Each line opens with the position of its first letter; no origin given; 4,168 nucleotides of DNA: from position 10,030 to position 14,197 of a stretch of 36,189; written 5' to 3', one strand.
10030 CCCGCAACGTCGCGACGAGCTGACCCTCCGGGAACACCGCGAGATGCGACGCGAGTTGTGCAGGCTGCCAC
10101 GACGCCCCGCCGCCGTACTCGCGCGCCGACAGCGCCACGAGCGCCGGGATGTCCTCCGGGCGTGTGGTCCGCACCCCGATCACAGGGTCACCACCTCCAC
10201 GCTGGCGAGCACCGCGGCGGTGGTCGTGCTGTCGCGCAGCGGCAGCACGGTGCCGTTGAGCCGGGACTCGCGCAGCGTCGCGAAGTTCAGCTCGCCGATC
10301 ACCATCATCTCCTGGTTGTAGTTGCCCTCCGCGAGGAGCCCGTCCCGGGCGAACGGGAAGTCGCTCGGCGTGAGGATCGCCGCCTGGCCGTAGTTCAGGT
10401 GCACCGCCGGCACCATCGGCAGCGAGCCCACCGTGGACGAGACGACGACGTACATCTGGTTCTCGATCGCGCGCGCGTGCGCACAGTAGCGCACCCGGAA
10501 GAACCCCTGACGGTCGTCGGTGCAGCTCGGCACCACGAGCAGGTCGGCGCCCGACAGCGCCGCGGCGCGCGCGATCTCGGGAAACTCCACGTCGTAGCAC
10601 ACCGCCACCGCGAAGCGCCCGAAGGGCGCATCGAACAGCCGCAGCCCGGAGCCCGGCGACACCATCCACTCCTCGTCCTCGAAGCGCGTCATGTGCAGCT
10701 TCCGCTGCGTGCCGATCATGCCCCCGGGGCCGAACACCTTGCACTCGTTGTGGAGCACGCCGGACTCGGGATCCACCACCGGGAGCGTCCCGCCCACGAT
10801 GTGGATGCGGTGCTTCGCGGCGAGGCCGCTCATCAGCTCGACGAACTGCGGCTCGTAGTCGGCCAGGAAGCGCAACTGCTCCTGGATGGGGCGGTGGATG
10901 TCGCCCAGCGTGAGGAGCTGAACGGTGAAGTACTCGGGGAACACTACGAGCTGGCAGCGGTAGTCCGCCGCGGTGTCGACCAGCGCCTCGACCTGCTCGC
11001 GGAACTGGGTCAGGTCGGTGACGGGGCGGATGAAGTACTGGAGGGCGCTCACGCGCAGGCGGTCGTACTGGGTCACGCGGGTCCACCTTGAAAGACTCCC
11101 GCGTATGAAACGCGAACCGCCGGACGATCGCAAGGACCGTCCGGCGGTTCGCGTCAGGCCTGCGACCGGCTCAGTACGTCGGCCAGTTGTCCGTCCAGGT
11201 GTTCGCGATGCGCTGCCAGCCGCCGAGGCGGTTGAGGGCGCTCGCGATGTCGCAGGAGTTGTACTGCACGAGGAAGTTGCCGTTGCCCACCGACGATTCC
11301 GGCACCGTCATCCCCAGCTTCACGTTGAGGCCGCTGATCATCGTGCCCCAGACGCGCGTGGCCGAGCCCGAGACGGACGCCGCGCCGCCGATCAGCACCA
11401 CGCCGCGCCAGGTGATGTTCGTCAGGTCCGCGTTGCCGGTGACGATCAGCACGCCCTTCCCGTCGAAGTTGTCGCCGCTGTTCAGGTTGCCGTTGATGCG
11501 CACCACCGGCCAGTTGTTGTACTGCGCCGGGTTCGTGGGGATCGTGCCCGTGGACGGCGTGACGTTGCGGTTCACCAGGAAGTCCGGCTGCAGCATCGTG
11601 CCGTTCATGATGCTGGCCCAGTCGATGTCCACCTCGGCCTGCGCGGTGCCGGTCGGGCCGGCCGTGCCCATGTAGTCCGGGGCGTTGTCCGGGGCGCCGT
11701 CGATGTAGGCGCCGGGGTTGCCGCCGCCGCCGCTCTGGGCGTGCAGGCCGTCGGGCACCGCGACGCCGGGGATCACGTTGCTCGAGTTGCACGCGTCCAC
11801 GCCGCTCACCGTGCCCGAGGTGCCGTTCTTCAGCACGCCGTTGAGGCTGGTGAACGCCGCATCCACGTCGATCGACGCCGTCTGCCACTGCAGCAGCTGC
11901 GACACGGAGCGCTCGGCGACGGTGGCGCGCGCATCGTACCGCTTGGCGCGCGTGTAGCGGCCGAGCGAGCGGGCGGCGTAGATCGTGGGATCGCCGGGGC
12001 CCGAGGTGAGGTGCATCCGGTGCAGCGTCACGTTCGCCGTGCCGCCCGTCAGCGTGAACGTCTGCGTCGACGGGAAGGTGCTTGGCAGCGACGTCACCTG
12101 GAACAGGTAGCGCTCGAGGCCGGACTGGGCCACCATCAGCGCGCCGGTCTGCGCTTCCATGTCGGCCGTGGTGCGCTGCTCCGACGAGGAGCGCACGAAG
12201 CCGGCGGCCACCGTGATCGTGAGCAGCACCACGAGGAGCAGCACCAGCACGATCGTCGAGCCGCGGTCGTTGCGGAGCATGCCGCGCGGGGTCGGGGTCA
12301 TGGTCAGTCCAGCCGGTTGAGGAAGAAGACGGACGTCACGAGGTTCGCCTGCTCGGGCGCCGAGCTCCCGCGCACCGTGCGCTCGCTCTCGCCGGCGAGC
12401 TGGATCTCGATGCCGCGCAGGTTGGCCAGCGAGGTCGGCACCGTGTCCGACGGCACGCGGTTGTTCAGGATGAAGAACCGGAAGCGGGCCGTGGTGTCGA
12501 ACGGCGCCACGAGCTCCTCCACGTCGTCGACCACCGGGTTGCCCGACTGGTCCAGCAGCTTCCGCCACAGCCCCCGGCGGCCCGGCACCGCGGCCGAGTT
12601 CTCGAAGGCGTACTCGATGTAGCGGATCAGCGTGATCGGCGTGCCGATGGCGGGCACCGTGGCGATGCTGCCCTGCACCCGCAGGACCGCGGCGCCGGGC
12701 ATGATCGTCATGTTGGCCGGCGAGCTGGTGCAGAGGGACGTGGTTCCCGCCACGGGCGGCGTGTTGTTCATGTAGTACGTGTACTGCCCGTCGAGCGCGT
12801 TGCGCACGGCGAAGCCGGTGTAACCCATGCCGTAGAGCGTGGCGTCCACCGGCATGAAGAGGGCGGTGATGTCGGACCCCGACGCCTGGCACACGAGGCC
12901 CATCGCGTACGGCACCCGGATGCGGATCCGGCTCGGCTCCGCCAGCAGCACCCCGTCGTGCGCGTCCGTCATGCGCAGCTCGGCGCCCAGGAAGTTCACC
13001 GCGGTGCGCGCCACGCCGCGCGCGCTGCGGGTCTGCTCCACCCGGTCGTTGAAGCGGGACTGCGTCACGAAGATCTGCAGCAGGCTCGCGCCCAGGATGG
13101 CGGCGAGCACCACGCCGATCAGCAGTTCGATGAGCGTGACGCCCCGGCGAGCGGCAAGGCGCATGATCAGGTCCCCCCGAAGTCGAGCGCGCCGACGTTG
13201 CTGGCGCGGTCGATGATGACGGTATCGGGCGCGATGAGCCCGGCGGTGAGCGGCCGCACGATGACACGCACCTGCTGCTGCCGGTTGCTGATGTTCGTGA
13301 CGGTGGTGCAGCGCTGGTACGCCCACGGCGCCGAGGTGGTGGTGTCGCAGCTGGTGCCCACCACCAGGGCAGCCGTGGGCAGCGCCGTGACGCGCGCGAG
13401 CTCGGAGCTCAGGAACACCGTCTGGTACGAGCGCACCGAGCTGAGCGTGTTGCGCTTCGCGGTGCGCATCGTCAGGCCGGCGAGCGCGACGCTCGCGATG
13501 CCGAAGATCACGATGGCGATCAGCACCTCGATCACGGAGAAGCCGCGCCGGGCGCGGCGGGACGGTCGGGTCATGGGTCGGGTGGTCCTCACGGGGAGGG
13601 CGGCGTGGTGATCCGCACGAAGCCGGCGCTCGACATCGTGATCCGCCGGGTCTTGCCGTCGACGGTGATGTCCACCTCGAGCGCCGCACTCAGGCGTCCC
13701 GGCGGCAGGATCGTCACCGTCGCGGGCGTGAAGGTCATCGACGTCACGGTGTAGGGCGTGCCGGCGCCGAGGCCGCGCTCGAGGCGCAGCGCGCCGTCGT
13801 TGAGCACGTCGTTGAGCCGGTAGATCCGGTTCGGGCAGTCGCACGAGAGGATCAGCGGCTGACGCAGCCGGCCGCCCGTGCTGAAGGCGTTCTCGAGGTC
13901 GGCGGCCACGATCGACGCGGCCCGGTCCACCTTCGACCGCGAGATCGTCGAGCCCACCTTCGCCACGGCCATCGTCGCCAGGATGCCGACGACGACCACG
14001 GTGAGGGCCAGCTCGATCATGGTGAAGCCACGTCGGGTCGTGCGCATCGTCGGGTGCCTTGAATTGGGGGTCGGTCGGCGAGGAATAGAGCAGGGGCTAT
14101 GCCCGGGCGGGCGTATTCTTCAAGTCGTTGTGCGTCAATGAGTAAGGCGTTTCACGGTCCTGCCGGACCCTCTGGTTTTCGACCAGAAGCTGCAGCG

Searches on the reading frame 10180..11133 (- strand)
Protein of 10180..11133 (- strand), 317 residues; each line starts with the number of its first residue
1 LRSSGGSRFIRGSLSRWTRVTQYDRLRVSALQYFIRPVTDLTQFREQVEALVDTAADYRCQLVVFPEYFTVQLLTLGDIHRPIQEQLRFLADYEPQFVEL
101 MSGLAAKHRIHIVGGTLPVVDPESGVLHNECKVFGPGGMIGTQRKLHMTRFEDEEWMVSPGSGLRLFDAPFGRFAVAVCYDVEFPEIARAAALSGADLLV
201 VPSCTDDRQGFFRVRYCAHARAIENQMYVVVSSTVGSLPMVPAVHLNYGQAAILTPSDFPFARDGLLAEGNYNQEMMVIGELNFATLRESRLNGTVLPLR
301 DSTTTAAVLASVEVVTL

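Call 23: search_protein_families(library=pfam, proteins=[window:10180-11133:-], max_evalue=0.001)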
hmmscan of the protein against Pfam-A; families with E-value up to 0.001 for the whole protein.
window:10180-11133:- (317 aa): 1 family
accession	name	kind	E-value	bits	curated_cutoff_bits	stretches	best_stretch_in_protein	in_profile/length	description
PF00795.27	CN_hydrolase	-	5.6e-33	114.8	23.2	1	27-256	1-226/256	Carbon-nitrogen hydrolase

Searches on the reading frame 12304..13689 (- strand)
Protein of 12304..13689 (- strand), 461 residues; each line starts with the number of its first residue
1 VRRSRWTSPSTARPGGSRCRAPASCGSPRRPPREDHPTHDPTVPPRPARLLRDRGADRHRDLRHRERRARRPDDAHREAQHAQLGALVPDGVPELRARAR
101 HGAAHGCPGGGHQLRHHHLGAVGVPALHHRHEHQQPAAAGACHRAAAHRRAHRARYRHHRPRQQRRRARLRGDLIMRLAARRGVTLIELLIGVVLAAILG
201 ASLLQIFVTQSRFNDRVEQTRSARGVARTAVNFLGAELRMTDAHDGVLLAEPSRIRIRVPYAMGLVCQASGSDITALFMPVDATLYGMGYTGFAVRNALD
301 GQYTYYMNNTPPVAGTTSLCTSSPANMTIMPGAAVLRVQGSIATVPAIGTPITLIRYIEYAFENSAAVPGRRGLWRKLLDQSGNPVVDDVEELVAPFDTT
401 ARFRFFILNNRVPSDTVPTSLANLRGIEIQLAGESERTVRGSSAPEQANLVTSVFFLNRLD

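Call 24: search_protein_families(library=pfam, proteins=[window:12304-13689:-], max_evalue=0.001)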
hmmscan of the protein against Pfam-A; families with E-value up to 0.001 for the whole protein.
window:12304-13689:- (461 aa): 1 family
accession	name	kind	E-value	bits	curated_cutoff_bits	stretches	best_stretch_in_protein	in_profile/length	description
PF07963.17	N_methyl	-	0.00044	20.1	21.2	1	180-203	3-26/27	Prokaryotic N-terminal methylation motif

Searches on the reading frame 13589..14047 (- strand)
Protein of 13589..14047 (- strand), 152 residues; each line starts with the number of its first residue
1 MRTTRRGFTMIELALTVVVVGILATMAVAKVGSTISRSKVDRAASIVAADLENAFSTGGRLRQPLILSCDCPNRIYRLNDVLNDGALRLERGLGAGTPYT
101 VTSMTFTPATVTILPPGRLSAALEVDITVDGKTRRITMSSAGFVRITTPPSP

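Call 24: search_protein_families(library=pfam, proteins=[window:13589-14047:-], max_evalue=0.001)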
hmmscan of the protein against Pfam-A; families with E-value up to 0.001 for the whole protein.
window:13589-14047:- (152 aa): 1 family
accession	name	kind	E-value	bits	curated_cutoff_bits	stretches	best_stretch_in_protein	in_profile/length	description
PF07963.17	N_methyl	-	2.4e-05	24.2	21.2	1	4-27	3-26/27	Prokaryotic N-terminal methylation motif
